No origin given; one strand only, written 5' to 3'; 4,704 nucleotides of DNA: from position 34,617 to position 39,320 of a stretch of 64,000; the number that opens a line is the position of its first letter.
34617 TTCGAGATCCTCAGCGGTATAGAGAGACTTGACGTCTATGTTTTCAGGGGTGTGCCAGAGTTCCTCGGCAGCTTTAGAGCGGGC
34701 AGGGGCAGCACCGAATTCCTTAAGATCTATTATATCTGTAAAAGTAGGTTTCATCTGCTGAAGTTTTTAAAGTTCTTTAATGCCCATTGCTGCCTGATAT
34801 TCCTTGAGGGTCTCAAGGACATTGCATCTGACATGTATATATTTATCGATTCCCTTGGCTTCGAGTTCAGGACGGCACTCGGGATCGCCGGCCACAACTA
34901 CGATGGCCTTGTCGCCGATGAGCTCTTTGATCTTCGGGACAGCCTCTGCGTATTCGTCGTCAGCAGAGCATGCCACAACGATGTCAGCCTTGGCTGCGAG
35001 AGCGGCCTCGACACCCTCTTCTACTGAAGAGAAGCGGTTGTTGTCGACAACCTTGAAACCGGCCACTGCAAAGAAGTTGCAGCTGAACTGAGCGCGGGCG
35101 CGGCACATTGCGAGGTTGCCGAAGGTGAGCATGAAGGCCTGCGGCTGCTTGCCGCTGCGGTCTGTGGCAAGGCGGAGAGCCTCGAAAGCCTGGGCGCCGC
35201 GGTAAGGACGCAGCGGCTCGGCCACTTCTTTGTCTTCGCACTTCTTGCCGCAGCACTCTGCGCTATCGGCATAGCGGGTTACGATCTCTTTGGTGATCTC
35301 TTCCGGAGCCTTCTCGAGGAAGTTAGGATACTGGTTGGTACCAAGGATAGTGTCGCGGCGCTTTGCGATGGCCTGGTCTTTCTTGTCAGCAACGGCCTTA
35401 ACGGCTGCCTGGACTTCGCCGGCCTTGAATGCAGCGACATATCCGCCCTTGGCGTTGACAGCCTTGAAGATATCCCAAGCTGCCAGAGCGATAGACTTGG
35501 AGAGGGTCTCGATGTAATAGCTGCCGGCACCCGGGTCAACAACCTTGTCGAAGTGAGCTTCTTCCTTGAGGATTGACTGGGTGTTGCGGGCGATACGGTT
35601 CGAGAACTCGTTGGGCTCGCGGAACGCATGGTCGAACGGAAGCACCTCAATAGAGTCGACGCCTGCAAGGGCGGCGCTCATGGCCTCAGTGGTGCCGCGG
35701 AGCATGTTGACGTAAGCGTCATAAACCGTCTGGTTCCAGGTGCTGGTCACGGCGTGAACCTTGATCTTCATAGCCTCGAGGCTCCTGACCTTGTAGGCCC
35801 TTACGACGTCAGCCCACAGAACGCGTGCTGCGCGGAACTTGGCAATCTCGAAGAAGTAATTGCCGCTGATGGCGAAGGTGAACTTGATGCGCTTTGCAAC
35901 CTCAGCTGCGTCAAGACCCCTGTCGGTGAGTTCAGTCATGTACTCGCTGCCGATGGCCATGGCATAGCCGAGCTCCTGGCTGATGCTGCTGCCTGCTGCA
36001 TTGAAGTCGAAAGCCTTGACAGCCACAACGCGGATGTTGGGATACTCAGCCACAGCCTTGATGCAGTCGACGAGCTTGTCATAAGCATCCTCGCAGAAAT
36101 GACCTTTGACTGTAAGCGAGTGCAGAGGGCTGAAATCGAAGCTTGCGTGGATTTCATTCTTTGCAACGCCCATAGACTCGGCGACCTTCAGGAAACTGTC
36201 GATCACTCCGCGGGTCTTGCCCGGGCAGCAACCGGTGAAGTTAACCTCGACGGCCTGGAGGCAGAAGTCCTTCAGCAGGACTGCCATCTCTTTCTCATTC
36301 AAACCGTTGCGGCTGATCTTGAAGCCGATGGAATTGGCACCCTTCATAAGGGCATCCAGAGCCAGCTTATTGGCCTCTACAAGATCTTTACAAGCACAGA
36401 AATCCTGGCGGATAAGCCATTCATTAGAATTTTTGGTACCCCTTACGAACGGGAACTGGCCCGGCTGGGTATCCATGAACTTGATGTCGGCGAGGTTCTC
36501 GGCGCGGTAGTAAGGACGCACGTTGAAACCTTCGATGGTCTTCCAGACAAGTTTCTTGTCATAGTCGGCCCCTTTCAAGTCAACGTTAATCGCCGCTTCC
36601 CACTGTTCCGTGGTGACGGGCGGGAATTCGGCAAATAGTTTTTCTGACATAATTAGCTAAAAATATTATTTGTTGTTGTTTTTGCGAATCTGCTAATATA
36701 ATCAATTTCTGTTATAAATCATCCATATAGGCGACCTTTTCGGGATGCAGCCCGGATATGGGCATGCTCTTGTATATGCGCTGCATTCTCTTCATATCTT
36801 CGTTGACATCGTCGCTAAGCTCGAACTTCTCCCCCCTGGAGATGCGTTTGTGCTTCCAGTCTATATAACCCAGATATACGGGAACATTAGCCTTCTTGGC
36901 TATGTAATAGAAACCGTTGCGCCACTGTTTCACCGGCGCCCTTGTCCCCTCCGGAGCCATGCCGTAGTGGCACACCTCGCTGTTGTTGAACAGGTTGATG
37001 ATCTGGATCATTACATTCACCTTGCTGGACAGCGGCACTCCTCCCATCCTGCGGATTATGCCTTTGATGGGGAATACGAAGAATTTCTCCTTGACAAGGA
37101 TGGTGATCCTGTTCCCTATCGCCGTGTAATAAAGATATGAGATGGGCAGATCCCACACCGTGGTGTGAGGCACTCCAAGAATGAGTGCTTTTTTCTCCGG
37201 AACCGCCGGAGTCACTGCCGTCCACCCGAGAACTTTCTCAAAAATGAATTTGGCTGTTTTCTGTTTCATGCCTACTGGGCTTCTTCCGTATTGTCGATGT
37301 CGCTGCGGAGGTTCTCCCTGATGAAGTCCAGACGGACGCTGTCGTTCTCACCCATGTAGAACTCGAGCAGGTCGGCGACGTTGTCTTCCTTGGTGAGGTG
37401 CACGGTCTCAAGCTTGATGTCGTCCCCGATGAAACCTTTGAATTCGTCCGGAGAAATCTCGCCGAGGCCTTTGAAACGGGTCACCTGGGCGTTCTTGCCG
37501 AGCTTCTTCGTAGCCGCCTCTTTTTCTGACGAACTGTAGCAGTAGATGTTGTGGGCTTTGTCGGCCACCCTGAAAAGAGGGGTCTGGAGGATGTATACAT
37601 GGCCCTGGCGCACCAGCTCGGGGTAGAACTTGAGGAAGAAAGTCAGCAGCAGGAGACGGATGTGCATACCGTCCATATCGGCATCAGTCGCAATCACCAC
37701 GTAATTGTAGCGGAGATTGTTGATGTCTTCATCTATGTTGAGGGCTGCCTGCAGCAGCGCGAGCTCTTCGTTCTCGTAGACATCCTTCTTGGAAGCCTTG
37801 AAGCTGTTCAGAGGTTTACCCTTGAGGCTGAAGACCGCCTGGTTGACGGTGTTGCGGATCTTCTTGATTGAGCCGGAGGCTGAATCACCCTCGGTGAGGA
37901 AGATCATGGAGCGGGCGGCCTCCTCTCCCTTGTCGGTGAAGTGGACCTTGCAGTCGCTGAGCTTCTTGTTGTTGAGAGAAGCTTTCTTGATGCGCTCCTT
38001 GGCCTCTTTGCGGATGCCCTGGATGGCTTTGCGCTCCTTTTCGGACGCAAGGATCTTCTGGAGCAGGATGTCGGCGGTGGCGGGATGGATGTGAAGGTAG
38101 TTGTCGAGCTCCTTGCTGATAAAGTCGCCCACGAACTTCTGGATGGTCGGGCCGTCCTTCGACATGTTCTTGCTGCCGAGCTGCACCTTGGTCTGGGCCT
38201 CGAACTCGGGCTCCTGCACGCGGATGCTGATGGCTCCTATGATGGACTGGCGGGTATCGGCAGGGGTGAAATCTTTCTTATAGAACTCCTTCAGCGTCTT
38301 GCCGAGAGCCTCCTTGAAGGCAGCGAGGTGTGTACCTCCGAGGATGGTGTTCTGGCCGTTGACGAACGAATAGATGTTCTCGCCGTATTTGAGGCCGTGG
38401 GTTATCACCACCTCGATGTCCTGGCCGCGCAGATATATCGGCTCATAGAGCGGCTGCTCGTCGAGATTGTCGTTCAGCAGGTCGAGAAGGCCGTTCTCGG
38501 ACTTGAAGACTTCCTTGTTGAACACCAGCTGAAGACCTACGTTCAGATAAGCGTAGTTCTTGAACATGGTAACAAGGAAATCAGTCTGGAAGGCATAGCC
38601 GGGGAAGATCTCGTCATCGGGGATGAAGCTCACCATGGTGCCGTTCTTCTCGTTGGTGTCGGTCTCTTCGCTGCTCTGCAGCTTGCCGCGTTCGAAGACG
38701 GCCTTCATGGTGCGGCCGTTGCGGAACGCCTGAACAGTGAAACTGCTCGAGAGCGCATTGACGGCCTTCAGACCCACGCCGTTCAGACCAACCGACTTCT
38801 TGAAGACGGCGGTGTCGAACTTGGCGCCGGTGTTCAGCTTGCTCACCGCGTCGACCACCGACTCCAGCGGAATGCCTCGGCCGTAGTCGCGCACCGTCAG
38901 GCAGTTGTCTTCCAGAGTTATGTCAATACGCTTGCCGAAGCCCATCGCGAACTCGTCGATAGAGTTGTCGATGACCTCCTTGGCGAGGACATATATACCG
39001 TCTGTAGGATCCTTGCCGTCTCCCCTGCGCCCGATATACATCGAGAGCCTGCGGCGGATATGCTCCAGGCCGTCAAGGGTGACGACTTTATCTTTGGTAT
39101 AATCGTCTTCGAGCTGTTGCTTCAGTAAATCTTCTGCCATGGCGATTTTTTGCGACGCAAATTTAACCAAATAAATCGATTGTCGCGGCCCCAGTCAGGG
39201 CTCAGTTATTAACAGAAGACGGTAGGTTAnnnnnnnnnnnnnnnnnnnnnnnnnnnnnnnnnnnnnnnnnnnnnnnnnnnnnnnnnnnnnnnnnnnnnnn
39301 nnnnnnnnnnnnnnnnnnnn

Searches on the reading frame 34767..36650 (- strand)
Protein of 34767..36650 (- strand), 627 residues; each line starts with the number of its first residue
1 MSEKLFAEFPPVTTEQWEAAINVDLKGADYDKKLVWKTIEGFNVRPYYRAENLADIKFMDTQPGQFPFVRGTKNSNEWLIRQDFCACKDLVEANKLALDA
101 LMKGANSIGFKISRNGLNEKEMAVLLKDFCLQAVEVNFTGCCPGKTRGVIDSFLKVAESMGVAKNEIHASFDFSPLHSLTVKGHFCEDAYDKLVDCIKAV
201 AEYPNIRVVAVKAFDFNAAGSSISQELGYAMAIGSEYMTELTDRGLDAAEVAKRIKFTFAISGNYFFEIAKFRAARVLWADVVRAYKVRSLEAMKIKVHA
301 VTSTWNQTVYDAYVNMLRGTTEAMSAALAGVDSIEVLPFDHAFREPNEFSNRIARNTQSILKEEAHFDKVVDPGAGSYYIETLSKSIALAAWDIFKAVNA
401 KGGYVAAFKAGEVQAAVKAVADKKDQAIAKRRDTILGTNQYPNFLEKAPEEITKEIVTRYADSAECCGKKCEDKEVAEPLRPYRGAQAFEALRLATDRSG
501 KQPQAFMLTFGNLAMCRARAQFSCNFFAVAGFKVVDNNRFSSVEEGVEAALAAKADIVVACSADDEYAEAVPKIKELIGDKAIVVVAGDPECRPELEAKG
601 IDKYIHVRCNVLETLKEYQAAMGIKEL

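Call 43: search_protein_families(library=pfam, proteins=[window:34767-36650:-], max_evalue=0.001)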
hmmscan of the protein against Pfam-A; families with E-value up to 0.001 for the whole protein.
window:34767-36650:- (627 aa): 1 family
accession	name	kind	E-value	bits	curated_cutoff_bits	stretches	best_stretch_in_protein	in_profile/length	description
PF01642.28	MM_CoA_mutase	-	1.9e-137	459.4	22.1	1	37-536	1-505/512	Methylmalonyl-CoA mutase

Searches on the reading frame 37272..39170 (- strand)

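Call 43: search_protein_families(library=pfam, proteins=[window:37272-39170:-], max_evalue=0.001)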
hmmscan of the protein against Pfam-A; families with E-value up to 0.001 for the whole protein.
window:37272-39170:- (632 aa): 4 families
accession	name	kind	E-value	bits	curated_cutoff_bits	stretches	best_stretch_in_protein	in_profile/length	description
PF00204.31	DNA_gyraseB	-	1.5e-26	93.4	27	1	239-384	14-168/173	DNA gyrase B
PF01751.28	Toprim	-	1.9e-14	54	23.1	1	423-529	2-95/96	Toprim domain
PF02518.31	HATPase_c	-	7.2e-10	39.7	26.4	1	58-183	5-106/111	Histidine kinase-, DNA gyrase B-, and HSP90-like ATPase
PF00986.26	DNA_gyraseB_C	-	4.1e-05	24.1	29.8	1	559-617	2-62/63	DNA gyrase B subunit, carboxyl terminus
